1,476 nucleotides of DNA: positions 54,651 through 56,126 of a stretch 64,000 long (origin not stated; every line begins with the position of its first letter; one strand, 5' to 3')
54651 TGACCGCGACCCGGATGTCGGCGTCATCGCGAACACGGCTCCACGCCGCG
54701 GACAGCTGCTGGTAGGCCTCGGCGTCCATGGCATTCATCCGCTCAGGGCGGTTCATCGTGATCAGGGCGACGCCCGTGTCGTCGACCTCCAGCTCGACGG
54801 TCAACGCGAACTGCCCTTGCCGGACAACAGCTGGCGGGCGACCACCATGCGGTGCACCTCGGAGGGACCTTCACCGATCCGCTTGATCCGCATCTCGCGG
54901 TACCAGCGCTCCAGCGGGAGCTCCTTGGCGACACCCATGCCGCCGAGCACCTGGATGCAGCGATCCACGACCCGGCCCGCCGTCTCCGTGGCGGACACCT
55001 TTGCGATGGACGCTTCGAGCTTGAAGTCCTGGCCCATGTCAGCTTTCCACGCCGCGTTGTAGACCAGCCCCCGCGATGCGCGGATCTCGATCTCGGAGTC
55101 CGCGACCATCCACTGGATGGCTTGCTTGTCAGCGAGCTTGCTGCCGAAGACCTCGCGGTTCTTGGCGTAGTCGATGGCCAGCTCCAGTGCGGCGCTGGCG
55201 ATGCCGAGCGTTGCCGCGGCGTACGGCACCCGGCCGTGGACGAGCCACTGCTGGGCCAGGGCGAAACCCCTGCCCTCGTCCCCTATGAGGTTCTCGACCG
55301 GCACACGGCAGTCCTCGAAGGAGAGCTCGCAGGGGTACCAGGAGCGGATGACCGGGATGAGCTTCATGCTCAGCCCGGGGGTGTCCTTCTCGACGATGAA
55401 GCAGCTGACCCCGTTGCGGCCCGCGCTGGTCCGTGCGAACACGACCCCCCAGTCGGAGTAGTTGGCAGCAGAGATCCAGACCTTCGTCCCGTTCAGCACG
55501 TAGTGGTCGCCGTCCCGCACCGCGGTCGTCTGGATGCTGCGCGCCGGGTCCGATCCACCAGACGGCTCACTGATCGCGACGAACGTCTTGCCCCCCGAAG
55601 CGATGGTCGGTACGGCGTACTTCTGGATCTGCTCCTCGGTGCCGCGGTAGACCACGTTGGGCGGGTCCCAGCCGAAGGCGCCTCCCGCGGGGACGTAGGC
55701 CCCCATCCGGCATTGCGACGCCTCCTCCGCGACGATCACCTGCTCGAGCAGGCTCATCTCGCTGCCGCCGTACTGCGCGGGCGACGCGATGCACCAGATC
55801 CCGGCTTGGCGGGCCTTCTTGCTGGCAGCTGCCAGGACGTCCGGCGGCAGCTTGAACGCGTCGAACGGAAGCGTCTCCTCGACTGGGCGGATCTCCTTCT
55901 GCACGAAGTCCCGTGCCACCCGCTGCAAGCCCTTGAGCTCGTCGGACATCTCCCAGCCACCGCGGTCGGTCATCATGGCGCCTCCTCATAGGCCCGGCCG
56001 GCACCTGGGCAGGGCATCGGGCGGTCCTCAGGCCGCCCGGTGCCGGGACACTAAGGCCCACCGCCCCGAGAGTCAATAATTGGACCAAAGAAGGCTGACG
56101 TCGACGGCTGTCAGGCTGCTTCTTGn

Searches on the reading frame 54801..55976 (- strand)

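Call 30: search_protein_families(library=pfam, proteins=[window:54801-55976:-], max_evalue=0.001)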
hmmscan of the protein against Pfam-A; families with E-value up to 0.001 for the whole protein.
window:54801-55976:- (391 aa): 5 families
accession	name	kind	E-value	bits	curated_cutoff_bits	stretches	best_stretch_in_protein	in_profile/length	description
PF00441.29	Acyl-CoA_dh_1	-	5.9e-48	163.3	22.4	1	235-384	1-150/150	Acyl-CoA dehydrogenase, C-terminal domain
PF08028.16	Acyl-CoA_dh_2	-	6.6e-21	75.4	22.7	1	253-364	4-125/134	Acyl-CoA dehydrogenase, C-terminal domain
PF02770.24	Acyl-CoA_dh_M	-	1.1e-20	74.1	33.3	1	134-223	3-97/97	Acyl-CoA dehydrogenase, middle domain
PF02771.21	Acyl-CoA_dh_N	-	9.5e-16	58.6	22.9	1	11-127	1-111/113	Acyl-CoA dehydrogenase, N-terminal domain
PF22924.1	ACOX_C_alpha1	-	0.00025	21.3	27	0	307-384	95-169/169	Acyl-CoA oxidase, C-alpha1 domain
